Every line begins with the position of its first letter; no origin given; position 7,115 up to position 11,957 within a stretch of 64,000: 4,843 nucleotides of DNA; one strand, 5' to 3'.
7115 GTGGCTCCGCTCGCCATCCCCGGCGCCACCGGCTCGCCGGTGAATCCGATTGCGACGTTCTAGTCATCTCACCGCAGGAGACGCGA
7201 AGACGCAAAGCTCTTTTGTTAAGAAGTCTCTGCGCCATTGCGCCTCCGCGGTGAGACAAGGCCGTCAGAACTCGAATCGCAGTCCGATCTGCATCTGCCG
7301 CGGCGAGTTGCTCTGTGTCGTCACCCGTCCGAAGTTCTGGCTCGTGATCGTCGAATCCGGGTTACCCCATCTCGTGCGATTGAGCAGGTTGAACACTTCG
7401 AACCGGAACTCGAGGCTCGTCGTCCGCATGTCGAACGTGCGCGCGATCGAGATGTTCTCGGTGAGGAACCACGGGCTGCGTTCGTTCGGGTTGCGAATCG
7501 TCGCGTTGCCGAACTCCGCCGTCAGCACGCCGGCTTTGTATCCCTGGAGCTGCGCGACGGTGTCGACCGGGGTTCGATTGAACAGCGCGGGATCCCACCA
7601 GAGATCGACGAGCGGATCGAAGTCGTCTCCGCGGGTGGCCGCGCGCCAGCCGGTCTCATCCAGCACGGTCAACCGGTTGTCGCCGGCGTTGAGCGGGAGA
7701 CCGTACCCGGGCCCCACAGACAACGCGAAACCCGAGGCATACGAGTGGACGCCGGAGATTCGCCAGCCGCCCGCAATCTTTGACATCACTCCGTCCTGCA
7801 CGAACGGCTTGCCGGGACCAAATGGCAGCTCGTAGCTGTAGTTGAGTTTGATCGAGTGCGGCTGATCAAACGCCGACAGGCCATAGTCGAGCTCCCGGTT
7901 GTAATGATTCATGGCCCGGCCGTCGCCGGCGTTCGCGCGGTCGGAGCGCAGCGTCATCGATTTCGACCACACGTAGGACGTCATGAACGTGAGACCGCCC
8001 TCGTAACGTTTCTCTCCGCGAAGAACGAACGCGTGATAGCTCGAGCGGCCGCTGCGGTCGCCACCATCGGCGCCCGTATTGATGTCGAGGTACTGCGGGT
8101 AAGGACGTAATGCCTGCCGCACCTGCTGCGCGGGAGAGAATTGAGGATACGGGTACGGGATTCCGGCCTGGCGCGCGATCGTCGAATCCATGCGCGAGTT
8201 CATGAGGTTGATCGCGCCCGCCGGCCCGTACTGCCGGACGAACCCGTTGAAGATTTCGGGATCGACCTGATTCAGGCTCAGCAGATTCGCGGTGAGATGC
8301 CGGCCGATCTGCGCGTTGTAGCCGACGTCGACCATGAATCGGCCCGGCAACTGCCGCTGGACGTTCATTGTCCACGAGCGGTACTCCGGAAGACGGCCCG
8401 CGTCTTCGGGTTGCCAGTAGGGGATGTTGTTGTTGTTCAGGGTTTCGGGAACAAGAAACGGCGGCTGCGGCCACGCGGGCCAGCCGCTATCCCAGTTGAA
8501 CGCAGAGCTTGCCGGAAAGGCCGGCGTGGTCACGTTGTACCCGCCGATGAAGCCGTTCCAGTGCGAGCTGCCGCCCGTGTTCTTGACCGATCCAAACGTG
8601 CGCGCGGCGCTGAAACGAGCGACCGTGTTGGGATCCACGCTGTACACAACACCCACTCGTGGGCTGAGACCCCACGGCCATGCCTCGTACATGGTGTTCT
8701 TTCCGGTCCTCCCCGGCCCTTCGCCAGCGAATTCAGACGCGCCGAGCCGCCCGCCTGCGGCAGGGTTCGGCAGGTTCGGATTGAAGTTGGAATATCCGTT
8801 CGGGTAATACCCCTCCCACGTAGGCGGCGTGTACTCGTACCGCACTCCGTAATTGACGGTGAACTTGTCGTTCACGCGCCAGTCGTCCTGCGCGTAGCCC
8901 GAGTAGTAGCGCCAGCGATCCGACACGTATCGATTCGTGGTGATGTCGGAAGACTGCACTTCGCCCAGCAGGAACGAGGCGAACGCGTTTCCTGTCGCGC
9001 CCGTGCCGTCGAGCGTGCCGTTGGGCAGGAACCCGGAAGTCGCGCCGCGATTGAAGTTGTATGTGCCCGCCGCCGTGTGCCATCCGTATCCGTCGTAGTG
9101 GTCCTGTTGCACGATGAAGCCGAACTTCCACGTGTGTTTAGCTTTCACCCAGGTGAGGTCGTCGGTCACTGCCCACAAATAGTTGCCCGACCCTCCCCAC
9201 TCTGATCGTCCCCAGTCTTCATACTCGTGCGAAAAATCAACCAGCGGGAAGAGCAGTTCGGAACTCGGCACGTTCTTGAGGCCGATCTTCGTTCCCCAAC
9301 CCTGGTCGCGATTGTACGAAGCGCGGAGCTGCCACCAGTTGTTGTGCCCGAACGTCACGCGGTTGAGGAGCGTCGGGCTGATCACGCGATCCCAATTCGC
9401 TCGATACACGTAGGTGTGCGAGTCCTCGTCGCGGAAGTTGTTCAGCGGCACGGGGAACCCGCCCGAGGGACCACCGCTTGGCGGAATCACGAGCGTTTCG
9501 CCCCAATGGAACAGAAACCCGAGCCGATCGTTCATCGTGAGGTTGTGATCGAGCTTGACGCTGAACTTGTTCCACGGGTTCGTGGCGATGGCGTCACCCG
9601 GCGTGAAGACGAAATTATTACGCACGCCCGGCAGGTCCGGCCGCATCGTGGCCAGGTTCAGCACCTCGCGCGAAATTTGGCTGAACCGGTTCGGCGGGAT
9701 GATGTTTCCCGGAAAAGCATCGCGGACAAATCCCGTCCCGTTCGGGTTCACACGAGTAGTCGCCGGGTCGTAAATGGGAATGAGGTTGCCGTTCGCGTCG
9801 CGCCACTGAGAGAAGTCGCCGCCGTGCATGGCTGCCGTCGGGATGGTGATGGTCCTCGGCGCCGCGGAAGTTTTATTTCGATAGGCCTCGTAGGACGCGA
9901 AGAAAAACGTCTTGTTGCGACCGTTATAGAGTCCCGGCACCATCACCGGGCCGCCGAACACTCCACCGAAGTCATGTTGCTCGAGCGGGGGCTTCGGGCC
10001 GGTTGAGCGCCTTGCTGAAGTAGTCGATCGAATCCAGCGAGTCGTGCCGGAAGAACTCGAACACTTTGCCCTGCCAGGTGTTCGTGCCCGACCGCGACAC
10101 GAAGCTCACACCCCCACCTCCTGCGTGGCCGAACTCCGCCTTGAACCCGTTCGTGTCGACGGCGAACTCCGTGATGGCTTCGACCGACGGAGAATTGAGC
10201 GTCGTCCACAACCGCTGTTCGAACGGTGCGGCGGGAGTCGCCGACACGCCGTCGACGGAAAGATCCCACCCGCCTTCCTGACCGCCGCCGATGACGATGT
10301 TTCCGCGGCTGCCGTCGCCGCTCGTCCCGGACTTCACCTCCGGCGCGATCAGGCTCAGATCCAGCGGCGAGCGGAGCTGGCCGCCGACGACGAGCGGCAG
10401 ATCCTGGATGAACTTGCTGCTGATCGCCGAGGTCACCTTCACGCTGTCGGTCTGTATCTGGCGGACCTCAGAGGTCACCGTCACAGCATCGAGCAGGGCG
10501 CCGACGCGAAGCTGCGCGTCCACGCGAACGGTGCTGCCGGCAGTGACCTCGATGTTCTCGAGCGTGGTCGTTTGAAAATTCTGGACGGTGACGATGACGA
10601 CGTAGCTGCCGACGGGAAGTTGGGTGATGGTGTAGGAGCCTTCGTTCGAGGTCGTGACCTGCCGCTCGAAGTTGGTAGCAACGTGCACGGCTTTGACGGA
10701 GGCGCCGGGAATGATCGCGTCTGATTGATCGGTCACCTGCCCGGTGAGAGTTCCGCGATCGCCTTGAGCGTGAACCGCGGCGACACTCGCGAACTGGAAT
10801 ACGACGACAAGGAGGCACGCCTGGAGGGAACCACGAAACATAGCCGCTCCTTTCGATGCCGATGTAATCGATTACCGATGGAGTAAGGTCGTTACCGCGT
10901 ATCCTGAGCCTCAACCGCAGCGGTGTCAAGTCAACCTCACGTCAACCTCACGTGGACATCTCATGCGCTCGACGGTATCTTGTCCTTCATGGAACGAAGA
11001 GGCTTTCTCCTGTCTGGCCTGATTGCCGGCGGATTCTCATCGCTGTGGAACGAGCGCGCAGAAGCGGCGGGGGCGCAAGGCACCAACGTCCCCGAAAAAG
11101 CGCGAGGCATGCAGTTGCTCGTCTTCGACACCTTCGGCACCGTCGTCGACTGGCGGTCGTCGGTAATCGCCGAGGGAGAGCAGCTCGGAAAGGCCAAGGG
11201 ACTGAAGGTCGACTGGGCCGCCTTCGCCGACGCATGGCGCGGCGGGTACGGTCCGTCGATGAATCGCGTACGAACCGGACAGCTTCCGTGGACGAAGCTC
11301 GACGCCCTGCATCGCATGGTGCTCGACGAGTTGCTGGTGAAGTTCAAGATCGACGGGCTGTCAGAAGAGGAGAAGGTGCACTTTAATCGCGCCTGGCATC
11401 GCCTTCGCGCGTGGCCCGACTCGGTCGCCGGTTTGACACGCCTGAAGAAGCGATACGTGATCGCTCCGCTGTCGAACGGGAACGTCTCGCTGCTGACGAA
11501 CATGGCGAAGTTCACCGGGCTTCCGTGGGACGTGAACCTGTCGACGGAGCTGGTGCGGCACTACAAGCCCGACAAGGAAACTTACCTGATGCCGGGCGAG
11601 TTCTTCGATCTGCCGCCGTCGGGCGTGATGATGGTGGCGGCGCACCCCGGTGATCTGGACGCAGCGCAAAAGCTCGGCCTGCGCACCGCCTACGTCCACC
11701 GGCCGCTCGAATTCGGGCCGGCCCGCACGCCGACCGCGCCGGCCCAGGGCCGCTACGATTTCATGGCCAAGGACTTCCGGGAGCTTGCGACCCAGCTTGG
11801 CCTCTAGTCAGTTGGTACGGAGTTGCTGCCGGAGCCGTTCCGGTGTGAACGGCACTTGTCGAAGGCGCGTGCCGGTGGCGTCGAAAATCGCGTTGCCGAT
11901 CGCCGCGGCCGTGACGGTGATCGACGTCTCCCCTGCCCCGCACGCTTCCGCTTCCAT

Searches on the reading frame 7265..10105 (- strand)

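Call 61: search_protein_families(library=pfam, proteins=[window:7265-10105:-], max_evalue=0.0001)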
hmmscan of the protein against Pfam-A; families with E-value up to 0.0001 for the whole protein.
window:7265-10105:- (946 aa): 2 families
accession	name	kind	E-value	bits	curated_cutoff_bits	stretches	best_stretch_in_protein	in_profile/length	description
PF25183.1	OMP_b-brl_4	-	4.2e-163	545.2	30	1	34-939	31-838/838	Outer membrane beta barrel domain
PF00593.30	TonB_dep_Rec_b-barrel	-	3.4e-05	24.3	27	1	214-542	44-279/436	TonB dependent receptor-like, beta-barrel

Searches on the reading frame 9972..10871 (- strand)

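Call 61: search_protein_families(library=pfam, proteins=[window:9972-10871:-], max_evalue=0.0001)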
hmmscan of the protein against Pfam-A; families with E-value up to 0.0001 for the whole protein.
window:9972-10871:- (299 aa): 3 families
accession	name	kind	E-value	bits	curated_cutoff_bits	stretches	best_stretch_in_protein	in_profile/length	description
PF13620.12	CarboxypepD_reg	-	1.8e-20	73.5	32.3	1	41-122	1-82/82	Carboxypeptidase regulatory-like domain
PF25183.1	OMP_b-brl_4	-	1.8e-06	27.1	30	1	258-293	1-35/838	Outer membrane beta barrel domain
PF13715.12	CarbopepD_reg_2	-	2.4e-06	27.9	32.2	1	42-132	1-88/88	CarboxypepD_reg-like domain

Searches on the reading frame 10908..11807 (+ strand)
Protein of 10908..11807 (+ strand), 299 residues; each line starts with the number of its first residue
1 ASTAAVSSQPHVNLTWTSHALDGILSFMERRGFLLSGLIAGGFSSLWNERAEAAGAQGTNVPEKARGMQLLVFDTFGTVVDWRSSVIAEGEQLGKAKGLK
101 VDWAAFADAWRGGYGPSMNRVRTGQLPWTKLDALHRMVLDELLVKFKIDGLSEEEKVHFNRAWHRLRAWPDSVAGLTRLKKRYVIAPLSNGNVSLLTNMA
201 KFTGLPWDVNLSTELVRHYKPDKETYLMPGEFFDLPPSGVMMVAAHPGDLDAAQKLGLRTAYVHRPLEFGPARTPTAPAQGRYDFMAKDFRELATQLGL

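Call 61: search_protein_families(library=pfam, proteins=[window:10908-11807:+], max_evalue=0.0001)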
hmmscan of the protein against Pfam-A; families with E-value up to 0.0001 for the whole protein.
window:10908-11807:+ (299 aa): 1 family
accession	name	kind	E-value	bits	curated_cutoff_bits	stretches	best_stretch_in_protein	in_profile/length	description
PF00702.32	Hydrolase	-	8e-08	33.3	26.4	1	69-257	2-191/191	haloacid dehalogenase-like hydrolase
